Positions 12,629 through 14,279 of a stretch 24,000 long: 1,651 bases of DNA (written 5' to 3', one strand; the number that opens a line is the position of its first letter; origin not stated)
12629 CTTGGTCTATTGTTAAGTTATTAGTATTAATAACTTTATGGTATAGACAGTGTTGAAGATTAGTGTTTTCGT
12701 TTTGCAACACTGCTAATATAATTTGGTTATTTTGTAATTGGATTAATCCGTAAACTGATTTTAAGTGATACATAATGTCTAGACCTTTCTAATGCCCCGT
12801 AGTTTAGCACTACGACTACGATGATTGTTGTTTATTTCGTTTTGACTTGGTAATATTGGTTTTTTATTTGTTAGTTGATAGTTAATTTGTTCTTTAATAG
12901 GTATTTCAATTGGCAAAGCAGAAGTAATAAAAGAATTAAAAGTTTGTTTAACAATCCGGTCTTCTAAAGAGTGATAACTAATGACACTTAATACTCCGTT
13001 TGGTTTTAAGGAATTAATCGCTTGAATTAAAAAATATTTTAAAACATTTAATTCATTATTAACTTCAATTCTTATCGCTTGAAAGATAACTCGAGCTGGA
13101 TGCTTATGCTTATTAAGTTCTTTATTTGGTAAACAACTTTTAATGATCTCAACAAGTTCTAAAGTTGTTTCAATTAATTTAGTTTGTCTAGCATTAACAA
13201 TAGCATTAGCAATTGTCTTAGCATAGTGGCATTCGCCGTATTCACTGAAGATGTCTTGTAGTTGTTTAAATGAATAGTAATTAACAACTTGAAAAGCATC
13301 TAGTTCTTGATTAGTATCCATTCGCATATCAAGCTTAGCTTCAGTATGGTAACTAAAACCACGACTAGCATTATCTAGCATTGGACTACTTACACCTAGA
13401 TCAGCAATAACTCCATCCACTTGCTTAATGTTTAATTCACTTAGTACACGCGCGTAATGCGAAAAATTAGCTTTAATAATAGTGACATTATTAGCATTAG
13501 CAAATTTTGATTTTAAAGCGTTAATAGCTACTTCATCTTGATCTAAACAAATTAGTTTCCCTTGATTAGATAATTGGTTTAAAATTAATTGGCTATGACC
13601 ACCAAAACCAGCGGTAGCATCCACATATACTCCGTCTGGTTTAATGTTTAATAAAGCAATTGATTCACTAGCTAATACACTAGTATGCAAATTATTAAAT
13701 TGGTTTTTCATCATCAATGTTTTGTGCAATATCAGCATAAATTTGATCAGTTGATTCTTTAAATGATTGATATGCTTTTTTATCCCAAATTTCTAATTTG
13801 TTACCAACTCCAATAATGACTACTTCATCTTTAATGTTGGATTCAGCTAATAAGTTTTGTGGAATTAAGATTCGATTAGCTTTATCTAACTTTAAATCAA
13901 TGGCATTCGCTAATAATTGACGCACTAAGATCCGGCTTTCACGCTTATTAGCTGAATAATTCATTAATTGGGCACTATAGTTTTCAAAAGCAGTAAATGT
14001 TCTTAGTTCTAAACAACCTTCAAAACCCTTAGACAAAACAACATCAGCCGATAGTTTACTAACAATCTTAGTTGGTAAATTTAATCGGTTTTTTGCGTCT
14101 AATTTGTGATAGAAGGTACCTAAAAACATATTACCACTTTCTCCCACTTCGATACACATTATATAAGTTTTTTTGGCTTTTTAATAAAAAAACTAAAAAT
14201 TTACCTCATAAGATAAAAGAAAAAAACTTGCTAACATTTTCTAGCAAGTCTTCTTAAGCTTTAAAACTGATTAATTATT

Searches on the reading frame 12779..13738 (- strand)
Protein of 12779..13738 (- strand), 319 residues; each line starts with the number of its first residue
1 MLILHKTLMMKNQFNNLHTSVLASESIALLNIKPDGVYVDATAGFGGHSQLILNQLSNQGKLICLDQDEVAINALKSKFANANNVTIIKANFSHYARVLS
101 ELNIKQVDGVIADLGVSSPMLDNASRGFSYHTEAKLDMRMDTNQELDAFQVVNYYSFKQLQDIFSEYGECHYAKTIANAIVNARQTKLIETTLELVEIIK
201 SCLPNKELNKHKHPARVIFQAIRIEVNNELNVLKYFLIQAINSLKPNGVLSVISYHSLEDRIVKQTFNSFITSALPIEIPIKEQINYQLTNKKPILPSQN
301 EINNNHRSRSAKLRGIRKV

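Call 38: find_encoding_contigs(protein=window:12779-13738:-, flank=10000, max_places=10)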
Protein window:12779-13738:- (319 aa): no gene with exactly this product is on record in the collection.

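Call 63: find_encoding_contigs(protein=window:12779-13711:-, flank=10000, max_places=6)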
Protein window:12779-13711:- (310 aa): 1 contig read that carries it; 1 place shown.
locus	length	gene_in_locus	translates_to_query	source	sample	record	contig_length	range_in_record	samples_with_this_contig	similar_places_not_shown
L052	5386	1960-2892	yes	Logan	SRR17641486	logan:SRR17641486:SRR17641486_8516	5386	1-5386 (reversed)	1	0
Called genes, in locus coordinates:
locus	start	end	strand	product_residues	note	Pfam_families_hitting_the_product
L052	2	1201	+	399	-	?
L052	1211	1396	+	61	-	-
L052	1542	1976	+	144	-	PF02381:MraZ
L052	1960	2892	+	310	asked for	PF01795:Methyltransf_5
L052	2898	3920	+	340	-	-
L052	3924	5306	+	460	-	PF00091:Tubulin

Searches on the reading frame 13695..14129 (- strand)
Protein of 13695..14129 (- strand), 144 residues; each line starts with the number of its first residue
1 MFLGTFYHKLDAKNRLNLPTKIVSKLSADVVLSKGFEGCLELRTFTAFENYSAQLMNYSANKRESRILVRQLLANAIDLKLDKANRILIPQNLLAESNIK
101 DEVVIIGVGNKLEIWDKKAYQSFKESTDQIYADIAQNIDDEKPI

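Call 64: find_encoding_contigs(protein=window:13695-14129:-, flank=10000, max_places=6)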
Protein window:13695-14129:- (144 aa): 1 contig read that carries it; 1 place shown.
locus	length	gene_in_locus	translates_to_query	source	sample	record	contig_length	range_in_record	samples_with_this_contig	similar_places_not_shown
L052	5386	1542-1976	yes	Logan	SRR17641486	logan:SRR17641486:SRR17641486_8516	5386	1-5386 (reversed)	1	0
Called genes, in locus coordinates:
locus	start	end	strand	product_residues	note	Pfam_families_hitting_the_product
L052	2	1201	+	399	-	?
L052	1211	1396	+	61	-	-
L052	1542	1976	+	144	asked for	PF02381:MraZ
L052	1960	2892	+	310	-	PF01795:Methyltransf_5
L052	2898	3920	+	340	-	-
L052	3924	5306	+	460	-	PF00091:Tubulin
